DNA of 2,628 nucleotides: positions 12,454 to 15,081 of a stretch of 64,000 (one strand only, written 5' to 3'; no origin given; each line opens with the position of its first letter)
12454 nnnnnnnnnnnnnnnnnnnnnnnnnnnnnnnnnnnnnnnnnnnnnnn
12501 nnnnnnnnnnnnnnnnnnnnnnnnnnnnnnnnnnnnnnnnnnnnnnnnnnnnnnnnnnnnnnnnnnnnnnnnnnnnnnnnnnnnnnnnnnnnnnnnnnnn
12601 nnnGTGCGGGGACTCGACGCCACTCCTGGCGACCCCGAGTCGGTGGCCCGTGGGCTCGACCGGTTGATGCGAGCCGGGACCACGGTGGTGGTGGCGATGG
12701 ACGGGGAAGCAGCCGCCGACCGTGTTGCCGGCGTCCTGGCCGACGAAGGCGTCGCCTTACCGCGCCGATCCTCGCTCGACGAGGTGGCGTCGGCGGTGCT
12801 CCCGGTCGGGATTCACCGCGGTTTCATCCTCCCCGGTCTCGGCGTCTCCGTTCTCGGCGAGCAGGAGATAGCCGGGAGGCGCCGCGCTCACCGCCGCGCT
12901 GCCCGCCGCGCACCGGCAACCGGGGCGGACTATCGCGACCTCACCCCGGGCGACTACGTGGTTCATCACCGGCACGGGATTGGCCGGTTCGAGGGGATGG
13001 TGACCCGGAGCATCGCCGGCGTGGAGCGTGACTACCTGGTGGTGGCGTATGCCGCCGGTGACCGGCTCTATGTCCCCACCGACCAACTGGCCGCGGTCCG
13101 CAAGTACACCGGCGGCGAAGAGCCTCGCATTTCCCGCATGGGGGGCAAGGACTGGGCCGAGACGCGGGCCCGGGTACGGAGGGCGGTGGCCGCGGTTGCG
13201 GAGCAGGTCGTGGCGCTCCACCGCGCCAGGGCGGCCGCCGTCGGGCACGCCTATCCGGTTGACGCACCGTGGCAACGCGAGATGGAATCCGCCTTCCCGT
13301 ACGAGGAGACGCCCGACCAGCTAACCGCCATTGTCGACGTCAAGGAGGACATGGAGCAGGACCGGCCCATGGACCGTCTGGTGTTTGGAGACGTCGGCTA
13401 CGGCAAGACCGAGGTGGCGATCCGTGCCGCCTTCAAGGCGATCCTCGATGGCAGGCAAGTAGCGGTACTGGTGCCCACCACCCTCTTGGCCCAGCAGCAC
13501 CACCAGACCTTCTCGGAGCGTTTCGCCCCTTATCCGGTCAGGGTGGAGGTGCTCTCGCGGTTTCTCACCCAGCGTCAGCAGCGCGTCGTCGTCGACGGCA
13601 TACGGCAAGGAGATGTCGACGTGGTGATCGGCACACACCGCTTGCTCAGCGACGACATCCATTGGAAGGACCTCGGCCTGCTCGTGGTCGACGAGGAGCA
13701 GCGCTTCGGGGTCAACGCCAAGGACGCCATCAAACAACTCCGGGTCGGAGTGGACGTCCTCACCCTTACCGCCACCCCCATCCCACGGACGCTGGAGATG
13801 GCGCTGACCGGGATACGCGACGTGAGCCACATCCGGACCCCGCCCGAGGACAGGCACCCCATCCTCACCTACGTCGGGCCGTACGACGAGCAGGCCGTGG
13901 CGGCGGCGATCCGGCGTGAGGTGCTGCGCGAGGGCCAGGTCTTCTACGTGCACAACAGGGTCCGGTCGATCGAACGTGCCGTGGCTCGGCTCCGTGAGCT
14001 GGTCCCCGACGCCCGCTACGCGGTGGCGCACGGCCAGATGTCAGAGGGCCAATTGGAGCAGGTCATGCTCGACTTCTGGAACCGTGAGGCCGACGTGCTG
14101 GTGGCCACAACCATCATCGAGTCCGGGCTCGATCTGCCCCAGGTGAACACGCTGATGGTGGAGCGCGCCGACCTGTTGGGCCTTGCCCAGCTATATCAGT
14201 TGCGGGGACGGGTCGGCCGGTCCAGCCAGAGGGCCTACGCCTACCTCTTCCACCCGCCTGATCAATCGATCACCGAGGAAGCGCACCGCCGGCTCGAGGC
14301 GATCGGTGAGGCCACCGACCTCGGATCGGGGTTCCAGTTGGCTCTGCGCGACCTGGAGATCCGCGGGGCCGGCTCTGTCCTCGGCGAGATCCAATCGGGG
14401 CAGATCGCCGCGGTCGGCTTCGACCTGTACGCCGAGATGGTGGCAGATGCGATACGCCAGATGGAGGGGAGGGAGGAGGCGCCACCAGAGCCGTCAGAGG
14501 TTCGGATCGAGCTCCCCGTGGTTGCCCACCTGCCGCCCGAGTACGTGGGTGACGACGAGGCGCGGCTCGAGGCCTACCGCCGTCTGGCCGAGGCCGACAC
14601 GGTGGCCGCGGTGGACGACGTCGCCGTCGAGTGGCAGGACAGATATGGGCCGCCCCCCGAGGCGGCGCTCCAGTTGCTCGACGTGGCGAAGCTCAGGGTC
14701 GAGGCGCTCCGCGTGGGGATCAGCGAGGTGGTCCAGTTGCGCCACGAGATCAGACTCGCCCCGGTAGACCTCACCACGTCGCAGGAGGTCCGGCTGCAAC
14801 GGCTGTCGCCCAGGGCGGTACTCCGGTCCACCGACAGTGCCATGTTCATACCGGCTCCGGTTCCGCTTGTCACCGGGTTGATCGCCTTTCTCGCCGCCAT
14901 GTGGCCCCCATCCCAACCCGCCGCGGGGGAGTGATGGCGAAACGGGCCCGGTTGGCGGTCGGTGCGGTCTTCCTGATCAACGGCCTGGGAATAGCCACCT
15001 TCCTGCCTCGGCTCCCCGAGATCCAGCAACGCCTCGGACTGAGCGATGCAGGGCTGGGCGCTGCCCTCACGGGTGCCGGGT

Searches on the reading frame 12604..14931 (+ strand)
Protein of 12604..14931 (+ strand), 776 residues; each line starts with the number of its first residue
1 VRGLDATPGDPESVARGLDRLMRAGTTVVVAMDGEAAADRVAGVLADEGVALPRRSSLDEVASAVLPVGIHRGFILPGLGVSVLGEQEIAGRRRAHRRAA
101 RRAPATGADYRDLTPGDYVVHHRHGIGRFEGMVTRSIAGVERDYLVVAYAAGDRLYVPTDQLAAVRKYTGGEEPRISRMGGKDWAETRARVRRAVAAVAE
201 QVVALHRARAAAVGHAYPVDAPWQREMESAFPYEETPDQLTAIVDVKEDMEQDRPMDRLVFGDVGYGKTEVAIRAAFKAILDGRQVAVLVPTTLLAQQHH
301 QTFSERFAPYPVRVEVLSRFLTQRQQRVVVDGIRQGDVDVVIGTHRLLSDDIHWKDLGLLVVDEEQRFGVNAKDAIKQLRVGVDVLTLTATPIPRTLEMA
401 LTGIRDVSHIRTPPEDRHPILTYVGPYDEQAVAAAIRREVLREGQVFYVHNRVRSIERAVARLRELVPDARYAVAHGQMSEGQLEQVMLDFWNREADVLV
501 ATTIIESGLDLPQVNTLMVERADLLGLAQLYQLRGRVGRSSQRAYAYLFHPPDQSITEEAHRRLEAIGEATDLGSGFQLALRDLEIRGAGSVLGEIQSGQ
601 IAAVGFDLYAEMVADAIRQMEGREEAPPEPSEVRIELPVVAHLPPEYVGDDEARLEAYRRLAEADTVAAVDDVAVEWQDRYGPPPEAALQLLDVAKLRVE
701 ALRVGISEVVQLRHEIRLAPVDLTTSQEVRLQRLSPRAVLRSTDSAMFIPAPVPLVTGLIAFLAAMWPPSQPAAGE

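Call 75: search_protein_families(library=pfam, proteins=[window:12604-14931:+], max_evalue=0.001)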
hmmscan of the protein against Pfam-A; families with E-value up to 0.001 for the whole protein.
window:12604-14931:+ (776 aa): 6 families
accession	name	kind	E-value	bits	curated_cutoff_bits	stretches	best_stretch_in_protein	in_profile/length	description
PF00270.35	DEAD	-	6.6e-23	81.7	26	1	236-398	1-165/167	DEAD/DEAH box helicase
PF02559.22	CarD_TRCF_RID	-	8.1e-22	77.5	23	1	113-168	1-56/57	CarD-like/TRCF RID domain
PF03461.20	TRCF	-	1.4e-20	73.9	25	1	637-718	1-82/95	TRCF domain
PF00271.37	Helicase_C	-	7.2e-20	71.7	23.5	1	440-540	12-109/110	Helicase conserved C-terminal domain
PF04851.21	ResIII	-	2e-07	31.5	22.5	1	236-392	5-162/164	Type III restriction enzyme, res subunit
PF22590.2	Cas3-like_C_2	-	1.4e-05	25.7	27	1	444-541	3-105/106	CRISPR-associated nuclease/helicase Cas3, C-terminal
